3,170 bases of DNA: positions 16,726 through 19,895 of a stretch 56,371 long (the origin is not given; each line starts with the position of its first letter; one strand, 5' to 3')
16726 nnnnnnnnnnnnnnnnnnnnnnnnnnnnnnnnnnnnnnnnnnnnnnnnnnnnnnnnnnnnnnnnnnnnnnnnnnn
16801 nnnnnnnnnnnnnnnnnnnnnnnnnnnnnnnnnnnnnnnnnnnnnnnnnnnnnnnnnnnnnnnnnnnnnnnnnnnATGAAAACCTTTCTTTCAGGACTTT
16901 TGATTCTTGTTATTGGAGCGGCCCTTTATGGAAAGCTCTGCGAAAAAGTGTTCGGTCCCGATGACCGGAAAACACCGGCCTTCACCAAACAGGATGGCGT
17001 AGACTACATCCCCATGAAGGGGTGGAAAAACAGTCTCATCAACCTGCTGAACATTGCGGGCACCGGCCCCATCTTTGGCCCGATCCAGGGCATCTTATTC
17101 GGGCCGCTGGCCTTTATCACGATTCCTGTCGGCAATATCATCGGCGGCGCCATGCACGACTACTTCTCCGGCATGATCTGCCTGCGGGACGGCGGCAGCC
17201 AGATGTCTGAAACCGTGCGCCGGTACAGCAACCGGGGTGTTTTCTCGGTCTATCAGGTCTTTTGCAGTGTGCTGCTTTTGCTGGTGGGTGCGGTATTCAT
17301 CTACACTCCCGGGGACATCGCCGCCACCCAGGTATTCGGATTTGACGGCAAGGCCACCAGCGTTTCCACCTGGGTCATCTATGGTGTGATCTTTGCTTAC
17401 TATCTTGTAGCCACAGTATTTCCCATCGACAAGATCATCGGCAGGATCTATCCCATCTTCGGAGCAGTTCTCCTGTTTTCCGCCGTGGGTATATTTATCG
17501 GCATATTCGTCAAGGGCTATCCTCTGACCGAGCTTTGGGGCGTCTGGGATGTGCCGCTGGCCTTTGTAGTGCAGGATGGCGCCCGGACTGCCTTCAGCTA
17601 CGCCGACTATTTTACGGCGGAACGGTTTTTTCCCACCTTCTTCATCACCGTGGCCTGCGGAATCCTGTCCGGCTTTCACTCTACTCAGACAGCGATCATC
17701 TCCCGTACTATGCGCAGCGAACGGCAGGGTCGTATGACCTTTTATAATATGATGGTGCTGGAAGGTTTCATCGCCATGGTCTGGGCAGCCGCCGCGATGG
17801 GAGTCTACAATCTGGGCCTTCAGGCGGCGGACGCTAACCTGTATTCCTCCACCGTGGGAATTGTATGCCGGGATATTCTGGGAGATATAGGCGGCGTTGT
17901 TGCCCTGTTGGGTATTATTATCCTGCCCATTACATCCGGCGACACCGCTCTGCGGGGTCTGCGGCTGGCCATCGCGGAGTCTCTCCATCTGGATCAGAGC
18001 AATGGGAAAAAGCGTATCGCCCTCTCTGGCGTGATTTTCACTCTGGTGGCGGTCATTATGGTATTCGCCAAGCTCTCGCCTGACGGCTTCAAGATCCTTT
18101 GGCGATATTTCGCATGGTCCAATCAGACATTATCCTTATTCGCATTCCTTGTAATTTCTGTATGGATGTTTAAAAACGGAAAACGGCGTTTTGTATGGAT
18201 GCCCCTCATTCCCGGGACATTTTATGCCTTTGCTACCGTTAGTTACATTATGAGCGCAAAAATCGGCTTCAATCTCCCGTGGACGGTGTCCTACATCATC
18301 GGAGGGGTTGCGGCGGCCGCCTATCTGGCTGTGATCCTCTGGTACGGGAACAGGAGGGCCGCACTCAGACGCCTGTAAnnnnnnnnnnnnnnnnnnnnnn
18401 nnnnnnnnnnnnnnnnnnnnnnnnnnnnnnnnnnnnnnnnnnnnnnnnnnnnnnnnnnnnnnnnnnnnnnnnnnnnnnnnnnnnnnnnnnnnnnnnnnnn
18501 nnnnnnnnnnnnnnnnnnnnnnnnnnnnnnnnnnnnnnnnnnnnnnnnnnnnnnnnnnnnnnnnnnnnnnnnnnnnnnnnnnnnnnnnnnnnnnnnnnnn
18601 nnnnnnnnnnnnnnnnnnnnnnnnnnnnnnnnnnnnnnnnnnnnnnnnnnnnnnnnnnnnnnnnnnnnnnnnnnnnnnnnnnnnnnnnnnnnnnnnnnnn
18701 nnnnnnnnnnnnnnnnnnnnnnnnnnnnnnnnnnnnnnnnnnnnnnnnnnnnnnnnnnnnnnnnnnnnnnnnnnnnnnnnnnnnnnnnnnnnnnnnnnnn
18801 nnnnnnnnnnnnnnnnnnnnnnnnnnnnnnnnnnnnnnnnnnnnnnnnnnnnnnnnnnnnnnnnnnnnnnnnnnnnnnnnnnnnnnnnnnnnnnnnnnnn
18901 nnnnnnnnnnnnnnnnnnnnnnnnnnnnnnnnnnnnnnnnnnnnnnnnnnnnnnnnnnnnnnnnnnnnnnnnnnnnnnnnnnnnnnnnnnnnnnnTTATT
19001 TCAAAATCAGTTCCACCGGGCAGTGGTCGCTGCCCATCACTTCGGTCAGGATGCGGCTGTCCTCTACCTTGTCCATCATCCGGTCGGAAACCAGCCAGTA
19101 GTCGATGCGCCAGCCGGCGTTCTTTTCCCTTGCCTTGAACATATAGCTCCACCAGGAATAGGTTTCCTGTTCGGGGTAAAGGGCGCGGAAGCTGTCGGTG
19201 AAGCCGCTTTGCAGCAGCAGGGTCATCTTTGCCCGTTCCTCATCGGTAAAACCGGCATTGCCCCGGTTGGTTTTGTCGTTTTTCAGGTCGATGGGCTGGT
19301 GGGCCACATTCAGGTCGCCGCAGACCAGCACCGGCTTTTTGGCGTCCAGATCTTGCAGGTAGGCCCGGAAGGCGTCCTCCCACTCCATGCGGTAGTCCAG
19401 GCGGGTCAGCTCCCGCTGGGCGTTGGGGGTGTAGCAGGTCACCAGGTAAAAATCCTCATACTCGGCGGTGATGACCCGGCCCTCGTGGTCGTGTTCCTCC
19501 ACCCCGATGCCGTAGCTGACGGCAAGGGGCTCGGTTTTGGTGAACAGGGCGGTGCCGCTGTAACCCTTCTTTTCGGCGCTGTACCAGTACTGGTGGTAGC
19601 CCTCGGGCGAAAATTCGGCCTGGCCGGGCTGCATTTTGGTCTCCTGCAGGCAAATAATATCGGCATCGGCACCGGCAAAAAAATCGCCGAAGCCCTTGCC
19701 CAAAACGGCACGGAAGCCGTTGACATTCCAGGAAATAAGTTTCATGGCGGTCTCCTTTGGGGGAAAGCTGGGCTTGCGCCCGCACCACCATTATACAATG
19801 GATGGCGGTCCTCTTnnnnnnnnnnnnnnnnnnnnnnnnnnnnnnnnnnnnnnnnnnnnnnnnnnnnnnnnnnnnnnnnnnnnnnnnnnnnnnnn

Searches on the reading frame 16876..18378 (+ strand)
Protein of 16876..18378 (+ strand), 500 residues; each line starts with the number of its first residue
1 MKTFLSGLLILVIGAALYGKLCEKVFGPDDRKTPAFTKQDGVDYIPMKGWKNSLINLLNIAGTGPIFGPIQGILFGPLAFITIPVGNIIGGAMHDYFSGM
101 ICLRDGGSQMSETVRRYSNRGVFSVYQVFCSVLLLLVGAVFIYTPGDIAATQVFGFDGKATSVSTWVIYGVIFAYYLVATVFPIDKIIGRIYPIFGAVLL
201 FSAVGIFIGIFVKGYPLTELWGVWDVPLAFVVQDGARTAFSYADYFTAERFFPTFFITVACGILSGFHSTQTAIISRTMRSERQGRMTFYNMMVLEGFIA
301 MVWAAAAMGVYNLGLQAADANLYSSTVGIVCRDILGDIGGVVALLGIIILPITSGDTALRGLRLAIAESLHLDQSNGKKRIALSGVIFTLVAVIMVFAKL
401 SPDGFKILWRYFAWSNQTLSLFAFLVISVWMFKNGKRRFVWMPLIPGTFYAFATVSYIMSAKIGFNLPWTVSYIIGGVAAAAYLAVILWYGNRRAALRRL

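Call 14: search_protein_families(library=pfam, proteins=[window:16876-18378:+], max_evalue=0.001)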
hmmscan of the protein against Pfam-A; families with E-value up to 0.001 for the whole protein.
window:16876-18378:+ (500 aa): 1 family
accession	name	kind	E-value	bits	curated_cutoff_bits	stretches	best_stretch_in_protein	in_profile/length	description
PF02554.20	CstA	-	1.2e-40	140.2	27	3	5-176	7-177/560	Carbon starvation protein CstA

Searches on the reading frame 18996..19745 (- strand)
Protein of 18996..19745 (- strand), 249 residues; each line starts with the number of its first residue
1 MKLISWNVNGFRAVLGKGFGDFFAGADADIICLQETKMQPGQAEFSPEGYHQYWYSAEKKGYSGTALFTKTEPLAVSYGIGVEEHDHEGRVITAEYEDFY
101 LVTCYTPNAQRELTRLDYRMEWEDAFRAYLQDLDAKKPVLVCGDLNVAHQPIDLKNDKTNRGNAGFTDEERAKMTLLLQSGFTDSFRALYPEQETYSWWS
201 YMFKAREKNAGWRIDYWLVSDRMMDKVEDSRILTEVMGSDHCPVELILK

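Call 14: search_protein_families(library=pfam, proteins=[window:18996-19745:-], max_evalue=0.001)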
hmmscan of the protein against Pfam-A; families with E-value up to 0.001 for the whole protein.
window:18996-19745:- (249 aa): 2 families
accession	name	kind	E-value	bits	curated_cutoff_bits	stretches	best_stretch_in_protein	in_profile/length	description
PF03372.29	Exo_endo_phos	-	4e-33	115.4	24.5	1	4-241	1-225/225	Endonuclease/Exonuclease/phosphatase family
PF14529.12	Exo_endo_phos_2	-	0.00013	22.2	27.4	0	100-244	2-116/117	Endonuclease-reverse transcriptase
